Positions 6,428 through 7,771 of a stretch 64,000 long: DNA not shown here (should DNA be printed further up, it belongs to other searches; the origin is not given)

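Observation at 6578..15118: Amidoligase island inside a teichoic-acid locus: three PF14397-type ATP-grasp genes plus a MurF-like ligase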

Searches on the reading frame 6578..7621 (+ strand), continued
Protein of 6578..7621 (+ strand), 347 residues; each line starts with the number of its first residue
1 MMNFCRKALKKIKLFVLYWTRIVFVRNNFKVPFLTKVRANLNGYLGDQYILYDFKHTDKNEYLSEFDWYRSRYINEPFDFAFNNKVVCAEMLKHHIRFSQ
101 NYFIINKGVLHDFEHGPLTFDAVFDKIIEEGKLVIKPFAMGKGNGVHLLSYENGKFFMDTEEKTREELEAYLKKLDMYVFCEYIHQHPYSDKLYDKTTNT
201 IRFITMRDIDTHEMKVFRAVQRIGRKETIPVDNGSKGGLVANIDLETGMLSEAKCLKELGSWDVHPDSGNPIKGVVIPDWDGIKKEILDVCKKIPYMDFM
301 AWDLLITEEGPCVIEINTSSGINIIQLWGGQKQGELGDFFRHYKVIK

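Call 42: predict_structure(alignment_id=A2)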
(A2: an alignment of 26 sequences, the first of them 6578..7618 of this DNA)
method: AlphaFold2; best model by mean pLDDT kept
length: 347 residues; sequences in the alignment: 26
mean_pLDDT: 88.9   pTM: 0.86
mean pLDDT of the five models: 88.9, 85.7, 85.6, 85.5, 85.1
residues with pLDDT >= 90: 201; 70-90: 132; 50-70: 14; < 50: 0
segments of 3 or more residues with pLDDT < 50: none
pLDDT, mean of each block of 10 residues (from residue 1): 78 84 80 84 83 72 84 80 89 93 94 94 97 89 77 94 96 93 95 94 94 94 90 85 97 90 96 98 97 88 94 84 77 89 87
secondary structure, 60 per line:
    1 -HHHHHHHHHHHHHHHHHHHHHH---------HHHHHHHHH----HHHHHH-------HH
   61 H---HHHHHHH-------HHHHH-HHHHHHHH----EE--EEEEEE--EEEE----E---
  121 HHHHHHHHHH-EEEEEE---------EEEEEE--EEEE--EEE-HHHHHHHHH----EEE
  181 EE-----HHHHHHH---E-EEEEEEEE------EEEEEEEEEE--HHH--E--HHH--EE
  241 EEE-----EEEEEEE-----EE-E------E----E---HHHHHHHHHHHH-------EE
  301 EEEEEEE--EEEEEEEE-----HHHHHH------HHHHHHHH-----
elements in order: H2-23 H33-41 H46-51 H65-71 H79-83 H85-92 E101-106 E109-112 H121-130 E132-137 E147-152 E155-158 E161-163 H165-173 E178-182 H188-194 E200-207 E214-223 E239-243 E249-255 H280-291 E299-307 E310-317 H323-328 H335-342

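Call 45: fold_search(model_id=the predicted structure, library=pdb)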
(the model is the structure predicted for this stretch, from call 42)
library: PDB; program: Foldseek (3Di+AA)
matches with E <= 10: 1018; with E <= 0.001: 349
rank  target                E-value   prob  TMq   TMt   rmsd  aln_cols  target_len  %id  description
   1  4iwx                  3.3e-07  1.00  0.43  0.50   5.6       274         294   14  Rimk structure at 2.85A (released 2013-05-08)
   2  5zk6                  4.5e-07  1.00  0.45  0.52   5.0       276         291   13  Crystal structure of RimK complexed with RpsF (released 2019-03-27)
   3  5zct_A                4.8e-07  1.00  0.45  0.52   5.8       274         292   14  The crystal structure of the poly-alpha-L-glutamate peptides synthetase RimK at 2.05 angstrom resolution. (released 2018-07-25)
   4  3v4s_B                5.7e-07  1.00  0.41  0.38   5.5       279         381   12  Crystal Structure of ADP-ATP complex of purK: N5-carboxyaminoimidazole ribonucleotide synthetase (released 2013-02-13)
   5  5zct_C                7.2e-07  1.00  0.46  0.54   3.9       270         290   14  The crystal structure of the poly-alpha-L-glutamate peptides synthetase RimK at 2.05 angstrom resolution. (released 2018-07-25)
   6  3v4s_A                1.1e-06  1.00  0.40  0.37   5.0       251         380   11  Crystal Structure of ADP-ATP complex of purK: N5-carboxyaminoimidazole ribonucleotide synthetase (released 2013-02-13)
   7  3r5x_D                1.2e-06  1.00  0.41  0.46   5.9       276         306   15  Crystal Structure of D-alanine--D-Alanine Ligase from Bacillus anthracis complexed with ATP (released 2011-04-06)
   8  3vpb_A                1.2e-06  1.00  0.45  0.54   3.7       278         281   12  ArgX from Sulfolobus tokodaii complexed with LysW/Glu/ADP/Mg/Zn/Sulfate (released 2013-02-27)
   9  4dlk_A                1.2e-06  1.00  0.39  0.36   5.3       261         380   11  Crystal Structure of ATP-Ca++ complex of purK: N5-carboxyaminoimidazole ribonucleotide synthetase (released 2013-02-06)
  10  5k2m_D                1.2e-06  1.00  0.41  0.51   4.6       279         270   14  Bifunctional LysX/ArgX from Thermococcus kodakarensis with LysW-gamma-AAA (released 2016-09-07)
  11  3q1k_A                1.5e-06  1.00  0.41  0.40   6.5       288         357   13  The Crystal Structure of the D-alanyl-alanine Synthetase A from Salmonella enterica Typhimurium Complexed with ADP (released 2011-01-12)
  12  7qys_E                1.7e-06  1.00  0.45  0.53   5.3       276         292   15  Crystal structure of RimK from Pseudomonas syringae DC3000 (released 2022-10-05)
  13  3q2o_A                1.7e-06  1.00  0.38  0.35   6.7       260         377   10  Crystal Structure of purK: N5-carboxyaminoimidazole ribonucleotide synthetase (released 2011-10-26)
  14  7qys_D                1.8e-06  1.00  0.46  0.53   4.8       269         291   16  Crystal structure of RimK from Pseudomonas syringae DC3000 (released 2022-10-05)
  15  7qys_L                2.5e-06  1.00  0.46  0.53   4.8       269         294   16  Crystal structure of RimK from Pseudomonas syringae DC3000 (released 2022-10-05)
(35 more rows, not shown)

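Call 56: find_encoding_contigs(protein=P0231, flank=10000, max_places=1)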
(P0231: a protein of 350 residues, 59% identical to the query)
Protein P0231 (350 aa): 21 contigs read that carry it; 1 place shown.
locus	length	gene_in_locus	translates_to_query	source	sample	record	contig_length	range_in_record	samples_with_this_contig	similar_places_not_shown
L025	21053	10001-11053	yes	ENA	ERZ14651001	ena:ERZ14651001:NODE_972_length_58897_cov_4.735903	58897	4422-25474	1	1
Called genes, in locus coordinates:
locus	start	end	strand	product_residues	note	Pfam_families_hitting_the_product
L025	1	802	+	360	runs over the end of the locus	PF07451:SpoVAD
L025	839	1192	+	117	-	PF03862:SpoVAC_SpoVAEB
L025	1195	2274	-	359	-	PF00069:Pkinase, PF07714:PK_Tyr_Ser-Thr, PF03109:ABC1 (weak)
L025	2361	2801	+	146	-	-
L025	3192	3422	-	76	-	PF12844:HTH_19 (weak), PF01381:HTH_3, PF13443:HTH_26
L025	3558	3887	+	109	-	-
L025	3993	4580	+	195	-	PF17118:DUF5105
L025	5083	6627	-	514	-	PF00041:fn3 (faint), PF16656:Pur_ac_phosph_N (faint)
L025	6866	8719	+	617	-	PF09820:AAA-ATPase_like, PF08011:PDDEXK_9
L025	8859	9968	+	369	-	PF04464:Glyphos_transf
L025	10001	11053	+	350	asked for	PF14397:ATPgrasp_ST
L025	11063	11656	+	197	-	PF12804:NTP_transf_3 (faint)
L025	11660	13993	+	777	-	PF14397:ATPgrasp_ST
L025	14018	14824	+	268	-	PF01061:ABC2_membrane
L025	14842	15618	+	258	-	PF00005:ABC_tran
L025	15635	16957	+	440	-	PF03816:LytR_cpsA_psr, PF05887:Trypan_PARP (weak)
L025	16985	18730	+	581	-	PF07973:tRNA_SAD, PF00587:tRNA-synt_2b, PF03129:HGTP_anticodon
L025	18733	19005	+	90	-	-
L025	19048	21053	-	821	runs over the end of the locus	PF01841:Transglut_core, PF01471:PG_binding_1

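Call 57: find_encoding_contigs(protein=P0170, flank=10000, max_places=1)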
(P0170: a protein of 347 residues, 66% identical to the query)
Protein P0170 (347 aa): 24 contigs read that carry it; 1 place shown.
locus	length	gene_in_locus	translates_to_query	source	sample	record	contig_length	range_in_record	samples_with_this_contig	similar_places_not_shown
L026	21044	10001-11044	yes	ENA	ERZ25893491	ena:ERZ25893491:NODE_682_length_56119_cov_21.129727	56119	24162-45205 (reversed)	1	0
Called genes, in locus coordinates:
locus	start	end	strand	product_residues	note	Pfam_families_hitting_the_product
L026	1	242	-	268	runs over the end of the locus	PF13428:TPR_14 (faint), PF14559:TPR_19 (faint), PF13176:TPR_7 (faint), PF00515:TPR_1 (faint), PF13424:TPR_12, PF17874:TPR_MalT, PF24885:TPR_NPHP3 (weak), PF13424:TPR_12, +5 more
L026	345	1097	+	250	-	-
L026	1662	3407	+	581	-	PF07973:tRNA_SAD, PF00587:tRNA-synt_2b, PF03129:HGTP_anticodon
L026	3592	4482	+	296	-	PF00583:Acetyltransf_1 (weak), PF13302:Acetyltransf_3 (weak), PF13420:Acetyltransf_4 (faint), PF08445:FR47 (faint), PF00583:Acetyltransf_1, PF13508:Acetyltransf_7 (weak), PF13673:Acetyltransf_10 (weak)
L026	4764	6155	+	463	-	PF01235:Na_Ala_symp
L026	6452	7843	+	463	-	PF01235:Na_Ala_symp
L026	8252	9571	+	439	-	PF04464:Glyphos_transf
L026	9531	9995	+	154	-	-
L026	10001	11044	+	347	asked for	PF14397:ATPgrasp_ST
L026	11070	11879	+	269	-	PF01177:Asp_Glu_race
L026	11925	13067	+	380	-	PF00248:Aldo_ket_red, PF13187:Fer4_9 (weak), PF13534:Fer4_17 (weak)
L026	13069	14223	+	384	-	PF01820:Dala_Dala_lig_N, PF02222:ATP-grasp, PF02655:ATP-grasp_3 (weak), PF02786:CPSase_L_D2 (weak), PF07478:Dala_Dala_lig_C, PF13535:ATP-grasp_4 (faint)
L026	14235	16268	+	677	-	PF08245:Mur_ligase_M, PF02875:Mur_ligase_C, PF13306:LRR_5, PF13855:LRR_8 (faint)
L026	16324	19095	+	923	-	PF08245:Mur_ligase_M, PF02875:Mur_ligase_C, PF13306:LRR_5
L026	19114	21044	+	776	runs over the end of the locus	PF02557:VanY, PF14397:ATPgrasp_ST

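Call 62: search_protein_families(library=pfam, proteins=[L015:609-1193:+, L015:1212-4589:+, L015:5817-6716:-, L015:7569-8579:+, L015:8581-10590:+, L017:14111-15256:+, L017:15265-16119:+, L017:16140-17207:+, L017:17211-19301:+, L026:19114-21042:+], max_evalue=0.001)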
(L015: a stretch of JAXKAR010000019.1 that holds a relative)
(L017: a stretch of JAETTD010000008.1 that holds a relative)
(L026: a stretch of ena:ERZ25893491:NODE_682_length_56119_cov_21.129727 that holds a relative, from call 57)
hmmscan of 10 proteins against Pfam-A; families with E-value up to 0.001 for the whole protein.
L015:609-1193:+ (194 aa): 1 family
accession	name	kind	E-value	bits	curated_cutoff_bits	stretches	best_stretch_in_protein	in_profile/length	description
PF00265.24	TK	-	8.7e-52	175.9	20.6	1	3-185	2-176/176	Thymidine kinase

L015:1212-4589:+ (1125 aa): 4 families
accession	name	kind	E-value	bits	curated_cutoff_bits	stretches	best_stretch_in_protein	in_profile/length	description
PF08239.17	SH3_3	-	4.1e-13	49.7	27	2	45-103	1-51/54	Bacterial SH3 domain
PF21910.2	GH85_C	-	4.3e-09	37.1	27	0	936-981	12-54/95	GH85 endohexosaminidases, C-terminal domain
PF14434.11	Imm6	-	2.6e-05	24.5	25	0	732-772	28-68/121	Immunity protein Imm6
PF12733.13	Cadherin-like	-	3.7e-05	24.5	24.2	1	530-602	9-88/89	Cadherin-like beta sandwich domain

L015:5817-6716:- (299 aa): 2 families
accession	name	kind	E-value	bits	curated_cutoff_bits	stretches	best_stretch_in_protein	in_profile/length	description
PF16199.10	Radical_SAM_C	-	2.1e-23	82.6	31.9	1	206-288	2-85/85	Radical_SAM C-terminal domain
PF04055.27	Radical_SAM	-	9.7e-17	62.1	29.5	1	45-199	9-165/166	Radical SAM superfamily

L015:7569-8579:+ (336 aa): 2 families
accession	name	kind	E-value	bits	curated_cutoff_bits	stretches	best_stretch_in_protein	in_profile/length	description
PF03590.20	AsnA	-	2.6e-108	361.5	27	1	20-246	1-227/228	Aspartate-ammonia ligase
PF00152.25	tRNA-synt_2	-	0.00041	20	25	1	111-316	101-302/308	tRNA synthetases class II (D, K and N)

L015:8581-10590:+ (669 aa): 6 families
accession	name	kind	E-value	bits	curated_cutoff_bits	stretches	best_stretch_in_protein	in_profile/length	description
PF00270.35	DEAD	-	9.4e-19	68.2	26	1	146-294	12-161/167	DEAD/DEAH box helicase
PF17764.6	PriA_3primeBD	-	9.1e-14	51.5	22.7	1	7-103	2-96/96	3'DNA-binding domain (3'BD)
PF04851.21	ResIII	-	9.2e-14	52.1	22.5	1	130-294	4-163/164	Type III restriction enzyme, res subunit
PF00271.37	Helicase_C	-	1.6e-12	48.1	23.5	1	424-524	21-108/110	Helicase conserved C-terminal domain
PF18319.7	Zn_ribbon_PriA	-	1.3e-10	41.4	26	1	382-408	1-27/27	PriA DNA helicase Cys-rich region (CRR) domain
PF18074.6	PriA_C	-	2.1e-10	41.7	26.9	1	569-665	1-95/95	Primosomal protein N C-terminal domain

L017:14111-15256:+ (381 aa): 1 family
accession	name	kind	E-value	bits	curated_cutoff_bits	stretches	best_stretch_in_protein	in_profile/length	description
PF25184.1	YxzE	-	0.00094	20.6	40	0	317-350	1-34/65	YxzE-like putative bacteriocin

L017:15265-16119:+ (284 aa): 0 families

L017:16140-17207:+ (355 aa): 1 family
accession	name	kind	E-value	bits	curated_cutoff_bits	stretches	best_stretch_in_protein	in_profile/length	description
PF14305.11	ATPgrasp_TupA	-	1.1e-47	163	25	1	106-348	1-240/241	TupA-like ATPgrasp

L017:17211-19301:+ (696 aa): 1 family
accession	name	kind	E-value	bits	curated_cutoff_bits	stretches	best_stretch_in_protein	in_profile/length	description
PF14305.11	ATPgrasp_TupA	-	2.5e-98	328.8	25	2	53-296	1-241/241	TupA-like ATPgrasp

L026:19114-21042:+ (643 aa): 2 families
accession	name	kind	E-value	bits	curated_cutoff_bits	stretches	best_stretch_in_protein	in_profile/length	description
PF02557.22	VanY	-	2.2e-32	112.1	25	1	124-248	6-132/132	D-alanyl-D-alanine carboxypeptidase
PF14397.11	ATPgrasp_ST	-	9.3e-14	51.7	31.4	1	522-642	8-145/278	Sugar-transfer associated ATP-grasp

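Call 80: list_cluster_members(proteins=[window:6578-7618:+, window:7658-9580:+, window:11316-12917:-, window:13019-15115:+, window:5958-6578:+, window:4802-5953:+])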
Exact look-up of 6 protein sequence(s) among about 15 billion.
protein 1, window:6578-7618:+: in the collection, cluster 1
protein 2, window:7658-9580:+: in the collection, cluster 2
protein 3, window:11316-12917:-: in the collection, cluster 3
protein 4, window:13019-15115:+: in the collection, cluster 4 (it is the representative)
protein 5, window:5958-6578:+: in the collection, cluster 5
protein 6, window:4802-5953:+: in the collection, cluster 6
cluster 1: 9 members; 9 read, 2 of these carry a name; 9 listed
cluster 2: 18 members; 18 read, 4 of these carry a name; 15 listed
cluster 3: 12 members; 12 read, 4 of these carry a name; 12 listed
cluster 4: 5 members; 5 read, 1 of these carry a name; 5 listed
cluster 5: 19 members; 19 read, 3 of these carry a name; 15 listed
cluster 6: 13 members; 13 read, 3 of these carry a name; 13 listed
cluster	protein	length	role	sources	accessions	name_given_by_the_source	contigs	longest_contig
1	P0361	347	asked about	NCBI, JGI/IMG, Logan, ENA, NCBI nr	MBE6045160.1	MAG: hypothetical protein E7221_00465 [Clostridiales bacterium] | hypothetical protein [Clostridiales bacterium]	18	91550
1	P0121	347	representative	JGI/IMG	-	-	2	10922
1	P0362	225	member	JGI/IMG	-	hypothetical protein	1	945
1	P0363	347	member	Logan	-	-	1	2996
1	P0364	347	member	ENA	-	-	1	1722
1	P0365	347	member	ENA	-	-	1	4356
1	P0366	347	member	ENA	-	-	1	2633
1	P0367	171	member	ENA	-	-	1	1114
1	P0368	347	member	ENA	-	-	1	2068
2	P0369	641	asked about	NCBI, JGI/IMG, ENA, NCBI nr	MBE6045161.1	MAG: hypothetical protein E7221_00470 [Clostridiales bacterium] | hypothetical protein [Clostridiales bacterium]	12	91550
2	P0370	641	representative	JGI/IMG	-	-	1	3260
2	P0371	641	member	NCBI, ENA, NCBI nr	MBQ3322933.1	MAG: hypothetical protein IJH05_08840 [Firmicutes bacterium] | hypothetical protein [Bacillota bacterium]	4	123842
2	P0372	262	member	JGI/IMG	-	hypothetical protein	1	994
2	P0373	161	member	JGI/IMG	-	hypothetical protein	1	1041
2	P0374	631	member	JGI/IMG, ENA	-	-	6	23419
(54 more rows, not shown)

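Call 91: search_protein_representatives(protein=window:6578-7618:+)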
Query: 347 residues. Proteins with E-value up to 0.001 (for the whole library): 7822; up to 1e-10: 3217; up to 1e-30: 462. The best 150 are listed.
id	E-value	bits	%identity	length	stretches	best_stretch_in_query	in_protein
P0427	8.9e-111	387.0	50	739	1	6-347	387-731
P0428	2.7e-103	362.4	51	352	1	1-346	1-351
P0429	8.8e-98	344.3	47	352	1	10-347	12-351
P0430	6.3e-93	328.3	47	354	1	6-347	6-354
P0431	2.6e-91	323.0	48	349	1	8-347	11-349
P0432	2.9e-88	313.0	45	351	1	2-346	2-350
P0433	4.9e-87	308.9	43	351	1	4-347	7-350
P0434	2.8e-82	293.3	42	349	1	8-347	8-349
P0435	4.2e-75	269.7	38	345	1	9-343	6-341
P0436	3.5e-72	260.1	35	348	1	8-346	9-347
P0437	1.9e-68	247.8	36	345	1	14-347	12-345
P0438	3.0e-67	243.8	32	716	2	34-342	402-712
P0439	3.7e-67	243.6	45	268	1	82-347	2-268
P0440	9.0e-67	242.3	34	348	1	19-346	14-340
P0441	1.7e-66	241.4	35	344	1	11-342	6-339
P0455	1.3e-58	215.4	28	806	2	43-327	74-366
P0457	5.2e-57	210.2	29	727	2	124-327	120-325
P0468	2.4e-53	198.1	29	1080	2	29-319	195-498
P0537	7.7e-43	163.6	36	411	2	129-345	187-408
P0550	8.0e-42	160.2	29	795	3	28-318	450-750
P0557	1.4e-41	159.4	26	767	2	28-332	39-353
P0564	2.5e-41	158.6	28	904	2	39-320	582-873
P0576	1.3e-40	156.3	36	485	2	121-323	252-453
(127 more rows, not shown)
